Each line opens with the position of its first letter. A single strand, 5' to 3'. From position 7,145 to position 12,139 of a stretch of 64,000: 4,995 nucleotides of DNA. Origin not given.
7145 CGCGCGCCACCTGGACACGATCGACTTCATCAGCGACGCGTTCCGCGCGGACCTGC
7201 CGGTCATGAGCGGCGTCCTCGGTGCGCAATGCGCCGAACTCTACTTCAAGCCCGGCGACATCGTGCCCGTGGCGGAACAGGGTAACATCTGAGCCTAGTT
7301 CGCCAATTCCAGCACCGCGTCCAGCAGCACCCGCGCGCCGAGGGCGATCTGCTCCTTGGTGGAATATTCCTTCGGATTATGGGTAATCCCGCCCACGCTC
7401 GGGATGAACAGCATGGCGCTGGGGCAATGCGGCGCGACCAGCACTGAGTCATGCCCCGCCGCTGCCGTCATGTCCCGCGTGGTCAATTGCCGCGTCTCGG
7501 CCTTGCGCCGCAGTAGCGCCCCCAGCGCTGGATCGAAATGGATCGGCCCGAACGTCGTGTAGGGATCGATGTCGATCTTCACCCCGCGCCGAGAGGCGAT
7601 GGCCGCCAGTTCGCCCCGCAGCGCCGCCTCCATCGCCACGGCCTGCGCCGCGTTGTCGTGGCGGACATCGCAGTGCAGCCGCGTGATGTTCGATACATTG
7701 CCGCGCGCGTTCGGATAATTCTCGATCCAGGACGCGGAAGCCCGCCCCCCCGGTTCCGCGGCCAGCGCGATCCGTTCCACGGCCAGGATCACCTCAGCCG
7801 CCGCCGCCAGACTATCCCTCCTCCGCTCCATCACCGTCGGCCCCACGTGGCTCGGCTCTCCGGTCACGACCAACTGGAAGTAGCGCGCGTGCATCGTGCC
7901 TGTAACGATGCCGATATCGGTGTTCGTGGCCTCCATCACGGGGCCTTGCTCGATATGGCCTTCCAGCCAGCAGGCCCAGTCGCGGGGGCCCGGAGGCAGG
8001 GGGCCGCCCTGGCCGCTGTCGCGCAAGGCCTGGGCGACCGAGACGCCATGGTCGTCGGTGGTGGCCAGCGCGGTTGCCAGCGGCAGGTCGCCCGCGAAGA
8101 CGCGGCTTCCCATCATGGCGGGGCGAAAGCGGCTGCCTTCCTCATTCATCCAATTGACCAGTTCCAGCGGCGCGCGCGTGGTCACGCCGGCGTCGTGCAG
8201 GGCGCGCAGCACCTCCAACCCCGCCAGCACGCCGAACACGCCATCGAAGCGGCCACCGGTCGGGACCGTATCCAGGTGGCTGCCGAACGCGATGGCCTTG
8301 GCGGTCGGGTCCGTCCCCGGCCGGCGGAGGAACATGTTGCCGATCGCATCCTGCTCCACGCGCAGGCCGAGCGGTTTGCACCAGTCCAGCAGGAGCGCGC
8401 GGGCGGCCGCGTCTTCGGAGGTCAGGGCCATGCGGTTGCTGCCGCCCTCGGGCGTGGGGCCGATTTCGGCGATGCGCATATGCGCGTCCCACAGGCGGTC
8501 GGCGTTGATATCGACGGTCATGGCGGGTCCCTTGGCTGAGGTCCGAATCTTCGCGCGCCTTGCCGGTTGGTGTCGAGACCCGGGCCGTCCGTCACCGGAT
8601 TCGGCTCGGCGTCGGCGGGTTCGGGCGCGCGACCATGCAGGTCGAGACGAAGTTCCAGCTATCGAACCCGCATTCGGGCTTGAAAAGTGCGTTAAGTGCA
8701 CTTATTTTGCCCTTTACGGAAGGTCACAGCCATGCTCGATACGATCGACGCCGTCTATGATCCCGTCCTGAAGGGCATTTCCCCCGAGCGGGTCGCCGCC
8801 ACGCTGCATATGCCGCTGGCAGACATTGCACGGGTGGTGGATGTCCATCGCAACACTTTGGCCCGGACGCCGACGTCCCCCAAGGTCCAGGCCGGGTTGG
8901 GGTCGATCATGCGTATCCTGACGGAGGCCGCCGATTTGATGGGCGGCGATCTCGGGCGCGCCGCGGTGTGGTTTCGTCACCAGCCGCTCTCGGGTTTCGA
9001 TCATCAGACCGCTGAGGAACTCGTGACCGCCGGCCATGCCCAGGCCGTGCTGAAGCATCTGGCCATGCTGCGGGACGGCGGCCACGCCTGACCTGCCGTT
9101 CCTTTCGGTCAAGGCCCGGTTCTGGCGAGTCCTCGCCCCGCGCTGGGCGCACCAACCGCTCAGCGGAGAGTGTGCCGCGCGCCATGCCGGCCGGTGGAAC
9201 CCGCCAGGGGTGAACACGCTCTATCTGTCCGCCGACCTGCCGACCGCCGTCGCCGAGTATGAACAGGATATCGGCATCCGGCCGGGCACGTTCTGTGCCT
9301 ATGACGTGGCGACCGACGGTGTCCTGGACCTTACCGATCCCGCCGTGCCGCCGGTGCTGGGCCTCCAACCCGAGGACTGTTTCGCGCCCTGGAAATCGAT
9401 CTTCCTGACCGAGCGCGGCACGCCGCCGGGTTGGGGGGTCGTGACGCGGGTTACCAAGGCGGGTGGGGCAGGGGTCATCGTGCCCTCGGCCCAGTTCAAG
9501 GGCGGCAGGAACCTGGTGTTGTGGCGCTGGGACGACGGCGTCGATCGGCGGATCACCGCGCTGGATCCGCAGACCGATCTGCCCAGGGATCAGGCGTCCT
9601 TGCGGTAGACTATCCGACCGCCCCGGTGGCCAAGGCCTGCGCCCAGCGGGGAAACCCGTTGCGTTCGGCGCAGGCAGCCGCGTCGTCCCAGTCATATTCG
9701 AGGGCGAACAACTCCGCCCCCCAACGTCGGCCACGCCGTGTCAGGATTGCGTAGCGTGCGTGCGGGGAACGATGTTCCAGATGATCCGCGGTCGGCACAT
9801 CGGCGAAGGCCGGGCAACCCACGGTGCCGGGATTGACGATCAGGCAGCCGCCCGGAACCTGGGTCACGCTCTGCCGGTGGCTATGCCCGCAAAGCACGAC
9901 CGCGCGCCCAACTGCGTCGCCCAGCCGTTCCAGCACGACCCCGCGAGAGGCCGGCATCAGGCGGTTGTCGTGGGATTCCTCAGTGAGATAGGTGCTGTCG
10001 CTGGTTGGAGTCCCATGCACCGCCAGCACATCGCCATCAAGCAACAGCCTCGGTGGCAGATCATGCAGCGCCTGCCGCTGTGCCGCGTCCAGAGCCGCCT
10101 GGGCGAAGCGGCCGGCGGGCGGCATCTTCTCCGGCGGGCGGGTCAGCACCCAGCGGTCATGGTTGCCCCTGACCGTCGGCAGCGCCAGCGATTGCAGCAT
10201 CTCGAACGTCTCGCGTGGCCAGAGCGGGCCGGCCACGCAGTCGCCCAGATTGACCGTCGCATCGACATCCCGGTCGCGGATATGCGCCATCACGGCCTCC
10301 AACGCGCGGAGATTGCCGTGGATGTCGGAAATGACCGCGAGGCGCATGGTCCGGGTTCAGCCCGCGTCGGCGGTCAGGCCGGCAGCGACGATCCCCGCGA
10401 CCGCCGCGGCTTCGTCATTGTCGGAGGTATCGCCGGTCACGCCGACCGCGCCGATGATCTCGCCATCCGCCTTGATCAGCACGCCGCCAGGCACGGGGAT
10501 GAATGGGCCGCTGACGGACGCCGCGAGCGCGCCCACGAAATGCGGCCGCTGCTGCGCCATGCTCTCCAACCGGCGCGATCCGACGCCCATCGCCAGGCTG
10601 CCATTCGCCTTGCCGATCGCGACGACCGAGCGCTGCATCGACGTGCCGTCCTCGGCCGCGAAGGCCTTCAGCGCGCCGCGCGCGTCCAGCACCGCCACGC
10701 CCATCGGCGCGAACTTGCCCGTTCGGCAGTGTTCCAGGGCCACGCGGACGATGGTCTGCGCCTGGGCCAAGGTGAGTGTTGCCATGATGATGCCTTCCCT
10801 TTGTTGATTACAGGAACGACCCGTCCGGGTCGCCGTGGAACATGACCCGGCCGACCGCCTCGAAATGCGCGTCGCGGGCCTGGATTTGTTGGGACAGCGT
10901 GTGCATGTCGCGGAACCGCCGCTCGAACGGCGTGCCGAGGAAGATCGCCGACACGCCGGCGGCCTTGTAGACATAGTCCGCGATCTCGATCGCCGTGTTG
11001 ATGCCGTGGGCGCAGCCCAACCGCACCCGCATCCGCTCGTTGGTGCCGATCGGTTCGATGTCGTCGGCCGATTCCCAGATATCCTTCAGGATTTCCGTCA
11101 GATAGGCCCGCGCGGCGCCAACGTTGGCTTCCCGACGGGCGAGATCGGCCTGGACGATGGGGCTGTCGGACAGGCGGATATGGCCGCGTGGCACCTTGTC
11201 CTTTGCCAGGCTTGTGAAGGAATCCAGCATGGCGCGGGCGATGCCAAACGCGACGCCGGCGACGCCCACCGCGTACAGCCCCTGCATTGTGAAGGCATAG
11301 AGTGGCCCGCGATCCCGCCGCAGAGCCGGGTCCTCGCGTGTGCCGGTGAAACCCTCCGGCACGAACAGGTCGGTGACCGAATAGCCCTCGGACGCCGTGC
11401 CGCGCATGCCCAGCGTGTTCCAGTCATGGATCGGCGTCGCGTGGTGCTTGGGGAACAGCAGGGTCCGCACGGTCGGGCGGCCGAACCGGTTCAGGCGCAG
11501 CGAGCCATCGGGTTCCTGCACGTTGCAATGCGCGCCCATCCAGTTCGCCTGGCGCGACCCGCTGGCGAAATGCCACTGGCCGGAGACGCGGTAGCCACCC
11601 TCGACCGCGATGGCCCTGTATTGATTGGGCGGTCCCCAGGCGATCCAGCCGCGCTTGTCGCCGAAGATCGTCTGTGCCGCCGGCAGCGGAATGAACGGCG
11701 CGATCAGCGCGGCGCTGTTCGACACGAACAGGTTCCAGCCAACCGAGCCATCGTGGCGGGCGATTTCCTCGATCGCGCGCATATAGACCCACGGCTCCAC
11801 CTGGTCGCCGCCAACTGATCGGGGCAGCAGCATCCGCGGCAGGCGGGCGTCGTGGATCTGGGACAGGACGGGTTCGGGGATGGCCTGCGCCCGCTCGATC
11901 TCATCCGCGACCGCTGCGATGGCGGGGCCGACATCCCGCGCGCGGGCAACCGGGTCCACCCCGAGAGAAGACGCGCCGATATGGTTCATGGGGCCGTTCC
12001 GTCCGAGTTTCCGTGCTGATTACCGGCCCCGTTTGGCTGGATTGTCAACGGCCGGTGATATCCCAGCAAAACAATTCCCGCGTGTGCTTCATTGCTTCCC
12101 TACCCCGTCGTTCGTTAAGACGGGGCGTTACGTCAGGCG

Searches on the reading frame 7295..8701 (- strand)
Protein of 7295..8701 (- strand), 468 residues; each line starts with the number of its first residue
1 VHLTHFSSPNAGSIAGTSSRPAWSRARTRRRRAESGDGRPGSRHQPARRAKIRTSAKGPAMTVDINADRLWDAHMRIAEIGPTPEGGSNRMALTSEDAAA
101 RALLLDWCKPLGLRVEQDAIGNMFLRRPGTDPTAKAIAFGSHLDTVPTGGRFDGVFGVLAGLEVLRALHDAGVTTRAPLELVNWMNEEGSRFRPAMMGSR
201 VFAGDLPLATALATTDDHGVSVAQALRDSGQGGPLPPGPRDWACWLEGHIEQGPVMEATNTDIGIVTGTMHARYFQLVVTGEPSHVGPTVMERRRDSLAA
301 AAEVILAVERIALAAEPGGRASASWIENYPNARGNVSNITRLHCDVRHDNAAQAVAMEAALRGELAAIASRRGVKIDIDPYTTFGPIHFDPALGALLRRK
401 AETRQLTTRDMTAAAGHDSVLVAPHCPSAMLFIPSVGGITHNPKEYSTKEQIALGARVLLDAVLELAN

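Call 62: search_protein_families(library=pfam, proteins=[window:7295-8701:-], max_evalue=0.001)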
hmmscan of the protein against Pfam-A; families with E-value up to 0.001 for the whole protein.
window:7295-8701:- (468 aa): 2 families
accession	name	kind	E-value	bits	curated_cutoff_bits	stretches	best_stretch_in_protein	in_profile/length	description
PF01546.33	Peptidase_M20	-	2.4e-22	80.3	24.6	1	138-464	1-205/206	Peptidase family M20/M25/M40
PF04389.22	Peptidase_M28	-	3.4e-05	24.1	21.3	1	123-203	2-77/193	Peptidase family M28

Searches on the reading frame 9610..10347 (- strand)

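Call 62: search_protein_families(library=pfam, proteins=[window:9610-10347:-], max_evalue=0.001)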
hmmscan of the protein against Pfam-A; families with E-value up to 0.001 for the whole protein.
window:9610-10347:- (245 aa): 3 families
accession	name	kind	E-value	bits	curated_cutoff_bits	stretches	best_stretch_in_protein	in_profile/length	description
PF12850.12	Metallophos_2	-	3.8e-22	79.4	27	1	1-187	1-146/154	Calcineurin-like phosphoesterase superfamily domain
PF00149.33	Metallophos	-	2.6e-15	57.8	21.5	1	1-158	1-190/191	Calcineurin-like phosphoesterase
PF14582.11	Metallophos_3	-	7.4e-06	25.9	28.2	0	4-39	9-44/259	Metallophosphoesterase, calcineurin superfamily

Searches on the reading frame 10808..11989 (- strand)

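Call 62: search_protein_families(library=pfam, proteins=[window:10808-11989:-], max_evalue=0.001)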
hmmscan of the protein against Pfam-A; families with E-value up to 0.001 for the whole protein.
window:10808-11989:- (393 aa): 3 families
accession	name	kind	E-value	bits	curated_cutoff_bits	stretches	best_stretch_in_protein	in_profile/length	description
PF08028.16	Acyl-CoA_dh_2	-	6.6e-25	88.4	22.7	1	242-367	2-128/134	Acyl-CoA dehydrogenase, C-terminal domain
PF02771.21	Acyl-CoA_dh_N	-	2.7e-06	28.2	22.9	1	24-94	19-89/113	Acyl-CoA dehydrogenase, N-terminal domain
PF00441.29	Acyl-CoA_dh_1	-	1.4e-05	25.7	22.4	1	241-365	16-131/150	Acyl-CoA dehydrogenase, C-terminal domain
